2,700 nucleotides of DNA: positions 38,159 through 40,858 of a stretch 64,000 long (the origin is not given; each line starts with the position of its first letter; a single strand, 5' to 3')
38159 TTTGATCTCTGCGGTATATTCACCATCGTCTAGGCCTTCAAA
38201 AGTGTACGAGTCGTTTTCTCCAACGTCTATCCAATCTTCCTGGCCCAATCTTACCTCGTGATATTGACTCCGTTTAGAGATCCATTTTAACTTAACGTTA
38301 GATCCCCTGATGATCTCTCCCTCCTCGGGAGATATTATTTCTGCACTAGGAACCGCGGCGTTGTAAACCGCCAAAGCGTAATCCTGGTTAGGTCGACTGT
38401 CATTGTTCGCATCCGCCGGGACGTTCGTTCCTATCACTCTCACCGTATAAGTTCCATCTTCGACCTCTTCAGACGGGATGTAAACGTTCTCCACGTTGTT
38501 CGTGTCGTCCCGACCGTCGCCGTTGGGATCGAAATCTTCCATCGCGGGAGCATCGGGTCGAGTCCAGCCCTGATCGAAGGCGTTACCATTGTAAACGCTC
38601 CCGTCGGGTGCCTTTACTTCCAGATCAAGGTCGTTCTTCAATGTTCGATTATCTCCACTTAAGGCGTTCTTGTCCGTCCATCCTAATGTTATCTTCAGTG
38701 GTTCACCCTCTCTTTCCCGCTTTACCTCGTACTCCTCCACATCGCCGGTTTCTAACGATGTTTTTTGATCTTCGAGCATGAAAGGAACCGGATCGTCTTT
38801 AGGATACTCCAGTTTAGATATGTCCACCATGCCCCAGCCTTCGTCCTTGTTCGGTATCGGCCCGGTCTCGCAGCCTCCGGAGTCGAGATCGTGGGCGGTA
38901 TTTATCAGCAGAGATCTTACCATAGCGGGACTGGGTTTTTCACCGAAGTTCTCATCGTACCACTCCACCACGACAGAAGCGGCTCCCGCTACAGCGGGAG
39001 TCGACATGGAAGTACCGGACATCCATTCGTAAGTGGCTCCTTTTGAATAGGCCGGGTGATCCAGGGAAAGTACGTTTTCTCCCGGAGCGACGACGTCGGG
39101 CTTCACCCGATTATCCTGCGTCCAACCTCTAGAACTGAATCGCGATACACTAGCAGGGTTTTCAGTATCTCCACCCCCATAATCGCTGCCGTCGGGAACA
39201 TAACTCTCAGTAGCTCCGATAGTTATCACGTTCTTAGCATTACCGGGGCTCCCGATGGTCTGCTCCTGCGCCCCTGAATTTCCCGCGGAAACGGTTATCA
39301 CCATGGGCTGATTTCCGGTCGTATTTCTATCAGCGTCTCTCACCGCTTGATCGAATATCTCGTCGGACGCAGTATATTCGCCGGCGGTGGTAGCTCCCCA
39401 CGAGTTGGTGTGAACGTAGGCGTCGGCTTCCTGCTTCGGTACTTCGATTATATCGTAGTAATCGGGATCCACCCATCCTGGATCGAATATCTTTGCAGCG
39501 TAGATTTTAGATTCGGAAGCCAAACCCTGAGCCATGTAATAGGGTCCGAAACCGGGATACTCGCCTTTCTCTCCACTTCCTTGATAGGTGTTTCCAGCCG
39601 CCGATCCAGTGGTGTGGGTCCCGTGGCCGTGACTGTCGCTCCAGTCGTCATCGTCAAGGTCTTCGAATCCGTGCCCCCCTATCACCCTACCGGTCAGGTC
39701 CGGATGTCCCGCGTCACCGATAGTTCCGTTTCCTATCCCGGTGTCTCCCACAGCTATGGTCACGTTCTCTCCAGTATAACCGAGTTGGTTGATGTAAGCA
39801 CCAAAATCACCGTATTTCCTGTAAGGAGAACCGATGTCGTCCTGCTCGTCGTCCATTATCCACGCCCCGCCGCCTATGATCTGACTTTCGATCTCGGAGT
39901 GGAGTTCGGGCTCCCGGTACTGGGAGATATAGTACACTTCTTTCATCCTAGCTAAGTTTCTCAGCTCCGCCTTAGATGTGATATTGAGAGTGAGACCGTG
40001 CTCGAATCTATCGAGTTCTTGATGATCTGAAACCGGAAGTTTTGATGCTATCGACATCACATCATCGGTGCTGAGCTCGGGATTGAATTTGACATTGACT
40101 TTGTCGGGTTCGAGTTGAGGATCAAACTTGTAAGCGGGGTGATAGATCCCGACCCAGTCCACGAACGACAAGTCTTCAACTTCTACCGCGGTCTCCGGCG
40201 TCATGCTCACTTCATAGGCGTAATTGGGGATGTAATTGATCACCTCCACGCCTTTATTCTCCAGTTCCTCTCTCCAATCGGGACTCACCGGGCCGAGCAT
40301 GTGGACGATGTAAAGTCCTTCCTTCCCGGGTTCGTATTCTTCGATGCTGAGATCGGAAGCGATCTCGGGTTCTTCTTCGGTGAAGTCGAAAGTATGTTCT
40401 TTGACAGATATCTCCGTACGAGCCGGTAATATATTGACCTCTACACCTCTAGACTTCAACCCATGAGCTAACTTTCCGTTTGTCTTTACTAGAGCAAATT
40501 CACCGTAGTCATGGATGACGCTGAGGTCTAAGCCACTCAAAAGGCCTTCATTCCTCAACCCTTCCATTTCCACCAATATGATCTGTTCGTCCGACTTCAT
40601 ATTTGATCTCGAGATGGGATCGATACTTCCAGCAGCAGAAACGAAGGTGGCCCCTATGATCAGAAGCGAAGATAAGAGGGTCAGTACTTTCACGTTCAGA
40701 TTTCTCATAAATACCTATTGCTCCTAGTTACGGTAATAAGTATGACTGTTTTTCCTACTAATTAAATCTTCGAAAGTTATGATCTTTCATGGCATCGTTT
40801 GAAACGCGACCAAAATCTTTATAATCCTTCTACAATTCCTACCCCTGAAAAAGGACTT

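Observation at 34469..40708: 6.2-kb gene for a surface protein combining an S8 subtilase, a long parallel beta-helix and FN3-like repeats, with a C-terminal TM anchor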

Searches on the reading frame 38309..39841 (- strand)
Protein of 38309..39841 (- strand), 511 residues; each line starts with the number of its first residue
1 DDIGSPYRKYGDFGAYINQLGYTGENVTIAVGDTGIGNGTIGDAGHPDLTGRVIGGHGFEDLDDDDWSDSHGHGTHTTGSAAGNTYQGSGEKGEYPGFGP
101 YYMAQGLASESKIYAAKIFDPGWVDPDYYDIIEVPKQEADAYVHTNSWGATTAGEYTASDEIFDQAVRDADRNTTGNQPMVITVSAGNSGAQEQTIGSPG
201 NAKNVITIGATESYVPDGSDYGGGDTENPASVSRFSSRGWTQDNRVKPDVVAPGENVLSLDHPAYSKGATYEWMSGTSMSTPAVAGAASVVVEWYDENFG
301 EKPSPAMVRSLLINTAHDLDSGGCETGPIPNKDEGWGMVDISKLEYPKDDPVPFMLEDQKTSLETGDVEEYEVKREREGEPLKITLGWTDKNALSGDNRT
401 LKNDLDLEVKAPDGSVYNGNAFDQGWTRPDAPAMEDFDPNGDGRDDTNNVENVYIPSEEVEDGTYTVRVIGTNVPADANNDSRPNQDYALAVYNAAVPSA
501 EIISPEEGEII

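Call 67: search_solved_structures(query=window:38309-39841:-, max_evalue=1e-20, show_alignments=1)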
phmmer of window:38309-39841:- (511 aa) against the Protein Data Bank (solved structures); distinct sequences matched with E-value up to 1e-20: 4.
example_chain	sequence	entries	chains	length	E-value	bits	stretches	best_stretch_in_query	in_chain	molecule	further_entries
5fax_A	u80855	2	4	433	5.7e-51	177.3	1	18-477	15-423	Subtilase SubHal from Bacillus halmapalus | Enzyme subtilase SubHal from Bacillus halmapalus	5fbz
1wmd_A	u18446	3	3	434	7.8e-51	176.8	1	20-477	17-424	protease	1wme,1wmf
9ues_B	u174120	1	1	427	2.6e-21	79.4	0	19-309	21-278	Subtilisin-like serine protease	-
3afg_A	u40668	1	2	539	3.3e-21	79.1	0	19-309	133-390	Subtilisin-like serine protease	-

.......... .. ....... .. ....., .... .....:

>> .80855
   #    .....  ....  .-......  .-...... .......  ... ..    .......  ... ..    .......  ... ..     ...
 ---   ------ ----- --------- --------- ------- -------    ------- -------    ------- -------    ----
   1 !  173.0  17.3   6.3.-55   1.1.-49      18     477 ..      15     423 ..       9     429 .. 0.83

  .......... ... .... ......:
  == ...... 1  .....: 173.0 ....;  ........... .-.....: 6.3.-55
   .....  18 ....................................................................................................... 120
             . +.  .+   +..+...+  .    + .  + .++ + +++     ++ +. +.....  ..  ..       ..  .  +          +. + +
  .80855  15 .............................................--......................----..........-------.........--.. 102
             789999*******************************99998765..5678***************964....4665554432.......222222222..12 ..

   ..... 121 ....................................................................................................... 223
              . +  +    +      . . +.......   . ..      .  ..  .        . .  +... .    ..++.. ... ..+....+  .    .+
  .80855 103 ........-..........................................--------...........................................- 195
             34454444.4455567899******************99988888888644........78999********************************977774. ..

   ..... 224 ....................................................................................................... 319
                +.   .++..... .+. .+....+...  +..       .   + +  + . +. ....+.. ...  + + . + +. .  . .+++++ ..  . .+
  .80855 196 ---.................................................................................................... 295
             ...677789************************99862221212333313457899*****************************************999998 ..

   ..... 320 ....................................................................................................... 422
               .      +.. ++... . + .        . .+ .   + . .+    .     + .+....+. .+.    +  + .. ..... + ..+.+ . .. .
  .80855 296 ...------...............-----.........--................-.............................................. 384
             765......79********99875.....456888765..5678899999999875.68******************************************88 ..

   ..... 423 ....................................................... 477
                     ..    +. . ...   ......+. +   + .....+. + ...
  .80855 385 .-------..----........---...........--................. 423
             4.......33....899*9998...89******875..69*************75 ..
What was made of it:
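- On Peptidase family S8 (subtilases): The alignment to SubHal/KP-43 runs through all the motifs (call 67).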

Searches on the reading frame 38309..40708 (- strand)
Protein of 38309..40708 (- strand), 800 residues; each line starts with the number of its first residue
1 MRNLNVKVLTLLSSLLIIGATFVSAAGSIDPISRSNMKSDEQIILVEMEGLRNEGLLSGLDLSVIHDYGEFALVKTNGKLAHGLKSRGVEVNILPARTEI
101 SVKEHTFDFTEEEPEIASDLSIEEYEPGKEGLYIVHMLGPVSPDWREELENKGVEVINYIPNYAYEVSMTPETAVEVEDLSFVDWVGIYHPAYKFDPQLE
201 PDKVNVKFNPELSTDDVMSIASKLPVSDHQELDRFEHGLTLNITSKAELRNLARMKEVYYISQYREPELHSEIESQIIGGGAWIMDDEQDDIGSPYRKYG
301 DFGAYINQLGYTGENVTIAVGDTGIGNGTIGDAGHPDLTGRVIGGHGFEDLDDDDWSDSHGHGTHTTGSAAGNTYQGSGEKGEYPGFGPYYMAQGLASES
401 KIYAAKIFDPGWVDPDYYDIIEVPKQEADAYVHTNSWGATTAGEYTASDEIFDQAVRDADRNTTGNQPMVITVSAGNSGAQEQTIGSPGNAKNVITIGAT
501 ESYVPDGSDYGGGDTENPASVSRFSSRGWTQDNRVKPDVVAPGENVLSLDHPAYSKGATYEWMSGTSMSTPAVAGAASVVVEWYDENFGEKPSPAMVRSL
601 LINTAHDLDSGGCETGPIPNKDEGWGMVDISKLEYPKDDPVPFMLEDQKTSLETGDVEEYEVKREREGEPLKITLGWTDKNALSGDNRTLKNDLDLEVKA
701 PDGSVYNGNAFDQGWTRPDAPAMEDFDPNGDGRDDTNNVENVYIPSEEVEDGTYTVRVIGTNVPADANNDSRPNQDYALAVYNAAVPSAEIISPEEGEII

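Call 25: find_related_loci(query=A1, collection=genome_contigs, flank=10000)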
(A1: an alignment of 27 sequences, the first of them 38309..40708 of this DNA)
Query A1 (800 aa) in genome_contigs; peptide patterns used: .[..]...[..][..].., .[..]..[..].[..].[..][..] (x = any residue, [..] = any of these).
597 stretches matched a pattern (row limit reached: there are more); 568 encode a relative of the query (tblastn E <= 1e-3); the best 80 are kept; 79 distinct loci.
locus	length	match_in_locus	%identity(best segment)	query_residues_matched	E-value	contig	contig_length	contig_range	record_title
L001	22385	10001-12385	63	6-800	0e+0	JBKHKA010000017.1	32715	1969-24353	MAG: Candidatus Aenigmatarchaeota archaeon isolate D5M12_30 NODE_354_length_32715_cov_26.405175, whole genome shotgun se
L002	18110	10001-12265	58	38-784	0e+0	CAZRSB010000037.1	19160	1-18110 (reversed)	MAG TPA_asm: uncultured Thermoplasmata archaeon isolate binchicken_co32_354 genome assembly, contig: NODE_4326_length_19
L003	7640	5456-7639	58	7-740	0e+0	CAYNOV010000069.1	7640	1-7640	MAG TPA_asm: uncultured Thermoplasmata archaeon isolate binchicken_co32_401 genome assembly, contig: NODE_17147_length_7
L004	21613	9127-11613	50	1-799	0e+0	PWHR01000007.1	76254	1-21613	MAG: Thermoplasmata archaeon isolate T1Sed10_119m T1-Sed10-C132, whole genome shotgun sequence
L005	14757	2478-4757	53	64-791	0e+0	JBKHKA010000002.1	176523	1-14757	MAG: Candidatus Aenigmatarchaeota archaeon isolate D5M12_30 NODE_13_length_176523_cov_23.842651, whole genome shotgun se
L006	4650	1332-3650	53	41-794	0e+0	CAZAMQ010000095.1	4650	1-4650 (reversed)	MAG TPA_asm: uncultured Thermoplasmata archaeon isolate SRP141376_co1_89 genome assembly, contig: NODE_29289_length_4650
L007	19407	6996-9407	47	8-798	0e+0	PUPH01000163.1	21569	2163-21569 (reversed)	MAG: Thermoplasmata archaeon isolate B1Sed10_107R1 B1-Sed10-C2345, whole genome shotgun sequence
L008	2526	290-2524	48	1-738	0e+0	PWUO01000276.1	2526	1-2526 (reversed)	MAG: Dehalococcoidia bacterium isolate CSSed11_241 CS-Sed11-C117316, whole genome shotgun sequence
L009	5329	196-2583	46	1-800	0e+0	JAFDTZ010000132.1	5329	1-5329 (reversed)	MAG: Thermoplasmata archaeon isolate HAP25 k141_899311_length_5329_cov_9.9846, whole genome shotgun sequence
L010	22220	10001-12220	50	41-787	0e+0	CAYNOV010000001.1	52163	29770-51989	MAG TPA_asm: uncultured Thermoplasmata archaeon isolate binchicken_co32_401 genome assembly, contig: NODE_615_length_521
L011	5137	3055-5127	50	41-719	0e+0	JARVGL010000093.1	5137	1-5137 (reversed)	MAG: Thermoplasmatota archaeon isolate M17C-73-05 NODE_93_length_5137_cov_2.262846, whole genome shotgun sequence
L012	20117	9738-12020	45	5-799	0e+0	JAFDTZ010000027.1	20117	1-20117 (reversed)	MAG: Thermoplasmata archaeon isolate HAP25 k141_267185_length_20117_cov_9.5375, whole genome shotgun sequence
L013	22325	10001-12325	45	7-800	0e+0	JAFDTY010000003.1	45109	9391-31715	MAG: Candidatus Haladaptatiplasma halalkaliphilum isolate HAP24 k141_18821_length_45109_cov_11.0000, whole genome shotgu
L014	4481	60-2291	45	43-800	0e+0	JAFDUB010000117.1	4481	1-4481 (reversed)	MAG: Thermoplasmata archaeon isolate HAP27 k141_389726_length_4481_cov_15.0000, whole genome shotgun sequence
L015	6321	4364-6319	45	4-693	2e-177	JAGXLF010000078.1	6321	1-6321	MAG: Thermoplasmatota archaeon isolate GSL_GSL3510_9 NODE_2322_length_6321_cov_21.2133, whole genome shotgun sequence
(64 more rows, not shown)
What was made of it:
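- Tried and rejected: The best locus is 63% identical (call 25).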

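Call 39: predict_structure(alignment_id=A1)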
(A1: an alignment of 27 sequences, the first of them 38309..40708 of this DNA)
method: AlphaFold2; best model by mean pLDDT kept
length: 800 residues; sequences in the alignment: 27
mean_pLDDT: 65.3   pTM: 0.58
mean pLDDT of the five models: 65.3, 64.5, 60.6, 59.5, 58.2
residues with pLDDT >= 90: 69; 70-90: 312; 50-70: 199; < 50: 220
segments of 3 or more residues with pLDDT < 50: 24-39, 229-236, 265-278, 280-309, 371-393, 410-412, 438-445, 474-493, 497-545, 609-624, 680-691, 766-769, 788-800
pLDDT, mean of each block of 10 residues (from residue 1): 69 80 48 34 75 60 77 81 78 67 78 79 88 87 81 81 83 93 89 84 77 72 62 54 84 85 52 44 45 39 43 69 69 66 71 71 67 30 33 55 67 59 69 53 47 59 56 44 37 46 41 42 35 41 54 59 56 71 84 80 65 37 52 73 81 85 89 77 39 81 91 79 77 78 89 92 57 71 65 39
secondary structure, 60 per line:
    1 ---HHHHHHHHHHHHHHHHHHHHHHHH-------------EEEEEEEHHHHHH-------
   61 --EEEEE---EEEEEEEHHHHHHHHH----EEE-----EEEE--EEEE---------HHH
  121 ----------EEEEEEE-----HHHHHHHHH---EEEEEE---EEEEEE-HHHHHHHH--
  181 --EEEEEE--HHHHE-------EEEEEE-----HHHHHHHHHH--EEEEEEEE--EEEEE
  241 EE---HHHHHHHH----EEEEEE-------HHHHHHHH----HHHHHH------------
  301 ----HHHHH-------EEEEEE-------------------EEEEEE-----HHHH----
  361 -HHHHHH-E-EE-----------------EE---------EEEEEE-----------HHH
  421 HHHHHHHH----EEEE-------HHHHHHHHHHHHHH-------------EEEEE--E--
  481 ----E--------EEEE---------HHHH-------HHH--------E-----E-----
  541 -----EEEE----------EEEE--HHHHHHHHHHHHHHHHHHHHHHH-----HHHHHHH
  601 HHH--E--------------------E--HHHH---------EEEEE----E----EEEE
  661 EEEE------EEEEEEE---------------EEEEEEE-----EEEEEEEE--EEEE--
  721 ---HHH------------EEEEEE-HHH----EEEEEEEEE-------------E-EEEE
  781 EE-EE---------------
elements in order (helices of 4 or more, strands of 3 or more residues): H4-27 E41-47 H48-53 E63-67 E71-77 H78-86 E91-93 E99-102 E105-108 E131-137 H143-151 E155-160 E164-169 H171-178 E183-188 H191-194 E203-208 H214-223 E226-233 E236-242 H246-253 E258-263 H271-278 H283-288 H305-309 E317-322 E342-347 H353-356 H362-367 E401-406 H418-428 E433-436 H444-457 E471-475 E494-497 H507-510 E546-549 E560-563 H566-588 H594-603 H630-633 E643-647 E657-664 E671-677 E693-699 E705-712 E715-718 E739-744 E753-761 E777-782
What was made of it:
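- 39809..40630 (-): N-terminal pro-region-like extension, aa 27-300: three alpha/beta modules (about 41-93, 131-188, 203-263). AlphaFold2 secondary structure (call 39).
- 38351..38788 (-): KP-43-type C-terminal beta-sandwich (jelly-roll) domain of the protease head, aa 641-786. AF2 predicts beta strands with pLDDT 70-90 (call 39).
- The AF2 model of the head is only moderate (mean pLDDT 65, with parts of the catalytic core below 50, call 39).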

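Call 45: fold_search(model_id=the predicted structure, library=pdb)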
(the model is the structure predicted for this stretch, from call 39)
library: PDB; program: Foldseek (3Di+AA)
matches with E <= 10: 1319; with E <= 0.001: 93
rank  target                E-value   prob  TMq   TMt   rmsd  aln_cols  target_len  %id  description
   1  1wmd                  7.8e-27  1.00  0.45  0.78   4.6       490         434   31  Crystal Structure of alkaline serine protease KP-43 from Bacillus sp. KSM-KP43 (1.30 angstrom, 100 K) (released 2004-09-14)
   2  5fax_A                5.9e-26  1.00  0.44  0.78   4.7       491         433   30  Structure of subtilase SubHal from Bacillus halmapalus (released 2016-05-18)
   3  3afg_B                7.5e-19  1.00  0.33  0.48  17.8       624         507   20  Crystal structure of ProN-Tk-SP from Thermococcus kodakaraensis (released 2010-08-04)
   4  3afg_A                8.0e-19  1.00  0.33  0.49  17.6       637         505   19  Crystal structure of ProN-Tk-SP from Thermococcus kodakaraensis (released 2010-08-04)
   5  9ues_B                2.8e-17  1.00  0.33  0.58   7.9       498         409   24  Crystal structure of an inactive TKSP mutant in complex with the TKS propeptide (released 2026-02-18)
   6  3whi_B                2.1e-13  1.00  0.27  0.56  16.9       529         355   19  Crystal structure of unautoprocessed form of IS1-inserted Pro-subtilisin E (released 2013-12-25)
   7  1r6v                  9.5e-13  1.00  0.28  0.33  23.3       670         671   19  Crystal structure of fervidolysin from Fervidobacterium pennivorans, a keratinolytic enzyme related to subtilisin (released 2004-10-19)
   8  3whi_A                1.2e-12  1.00  0.27  0.56  16.4       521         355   19  Crystal structure of unautoprocessed form of IS1-inserted Pro-subtilisin E (released 2013-12-25)
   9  4omc_A                2.8e-12  1.00  0.28  0.45  11.8       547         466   15  X-ray structure of human furin in complex with the competitive inhibitor meta-guanidinomethyl-Phac-RVR-Amba (released 2014-04-09)
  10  4omc_B                3.1e-12  1.00  0.28  0.45  11.9       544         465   15  X-ray structure of human furin in complex with the competitive inhibitor meta-guanidinomethyl-Phac-RVR-Amba (released 2014-04-09)
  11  1r64_A                3.1e-12  1.00  0.28  0.43  12.2       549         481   16  The 2.2 A crystal structure of Kex2 protease in complex with Ac-Arg-Glu-Lys-boroArg peptidyl boronic acid inhibitor (released 2004-03-09)
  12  5jmo_A                4.1e-12  1.00  0.28  0.46  12.1       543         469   15  X-ray structure of furin in complex with the inhibitory antibody Nb14 (released 2016-12-07)
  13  7o1u                  5.2e-12  1.00  0.27  0.44  12.2       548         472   15  X-ray structure of furin in complex with the guanylhydrazone-based inhibitor 1 (BEV241) (released 2021-09-01)
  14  2id4_A                5.5e-12  1.00  0.27  0.43  11.5       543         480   16  The 1.9 A structure of Kex2 in complex with an Ac-R-E-R-K-chloromethyl ketone inhibitor. (released 2007-05-01)
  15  6hlb_A                7.2e-12  1.00  0.29  0.46  12.0       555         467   14  X-ray structure of furin in complex with the cyclic peptide c[succinyl-Phe-2-Nal-(Arg)4-Lys]-Arg-4-Amba (released 2019-02-06)
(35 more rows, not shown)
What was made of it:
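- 39809..40630 (-): Foldseek alignments to unprocessed pro-subtilisins span 520-640 columns (call 45).
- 38789..39808 (-): S8 subtilase catalytic domain, aa 301-640. Catalytic codons: Asp322 (39743-39745), His362 (39623-39625), oxyanion Asn477 (39278-39280), Ser567 (39008-39010). Foldseek to 1wmd gives TM 0.78 (call 45).
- On KP-43 subfamily of S8A: Foldseek gives TMt 0.78 and 31% identity (call 45).
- Foldseek TM 0.78 (call 45).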

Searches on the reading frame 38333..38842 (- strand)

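Call 40: search_protein_families(library=pfam, proteins=[window:38333-38842:-], max_evalue=10)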
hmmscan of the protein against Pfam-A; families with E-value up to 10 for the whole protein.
seq(170 aa): 1 family
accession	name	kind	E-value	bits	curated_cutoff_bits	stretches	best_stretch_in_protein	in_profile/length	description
PF04151.21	PPC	-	0.24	12.7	25.9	1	46-136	12-68/70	Bacterial pre-peptidase C-terminal domain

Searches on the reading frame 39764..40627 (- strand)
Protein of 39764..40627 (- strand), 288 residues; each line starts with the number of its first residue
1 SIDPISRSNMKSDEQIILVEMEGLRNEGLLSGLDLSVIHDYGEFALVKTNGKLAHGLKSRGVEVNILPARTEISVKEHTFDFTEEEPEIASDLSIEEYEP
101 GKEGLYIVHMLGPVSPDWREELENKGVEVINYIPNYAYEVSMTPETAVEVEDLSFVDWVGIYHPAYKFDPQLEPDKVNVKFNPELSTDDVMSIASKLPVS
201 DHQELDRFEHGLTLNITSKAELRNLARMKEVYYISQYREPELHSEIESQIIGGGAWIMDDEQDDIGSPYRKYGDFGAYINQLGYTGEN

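Call 40: search_protein_families(library=pfam, proteins=[window:39764-40627:-], max_evalue=10)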
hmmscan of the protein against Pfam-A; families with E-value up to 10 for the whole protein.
seq(288 aa): 1 family
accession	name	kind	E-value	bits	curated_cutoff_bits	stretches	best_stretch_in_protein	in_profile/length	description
PF21832.1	DUF6892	-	0.026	15.2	24.6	1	121-165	43-87/136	Family of unknown function (DUF6892)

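Call 53: search_protein_representatives(protein=window:39809-40621:-)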
Query: 271 residues. Proteins with E-value up to 0.001 (for the whole library): 2196; up to 1e-10: 565; up to 1e-30: 104. The best 150 are listed.
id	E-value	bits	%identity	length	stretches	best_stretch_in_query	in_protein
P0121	1.7e-80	286.9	56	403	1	10-271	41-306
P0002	4.9e-80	285.5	52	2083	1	9-271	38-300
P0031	1.2e-73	264.6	50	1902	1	5-271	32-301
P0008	1.2e-69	251.4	47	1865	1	12-271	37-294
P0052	3.4e-69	249.9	49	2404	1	10-271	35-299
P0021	1.7e-67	244.3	45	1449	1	7-271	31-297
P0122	2.1e-67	244.0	45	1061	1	9-268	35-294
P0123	2.7e-67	243.7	49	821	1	3-271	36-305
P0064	3.0e-67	243.5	51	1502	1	30-270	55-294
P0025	1.1e-65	238.3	43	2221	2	9-219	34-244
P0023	5.4e-65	236.1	47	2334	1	10-268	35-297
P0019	4.7e-64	233.0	46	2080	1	10-271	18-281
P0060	4.6e-63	229.8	46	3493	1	5-267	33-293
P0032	8.7e-63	228.9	45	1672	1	10-271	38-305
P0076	5.0e-62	226.4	45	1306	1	10-268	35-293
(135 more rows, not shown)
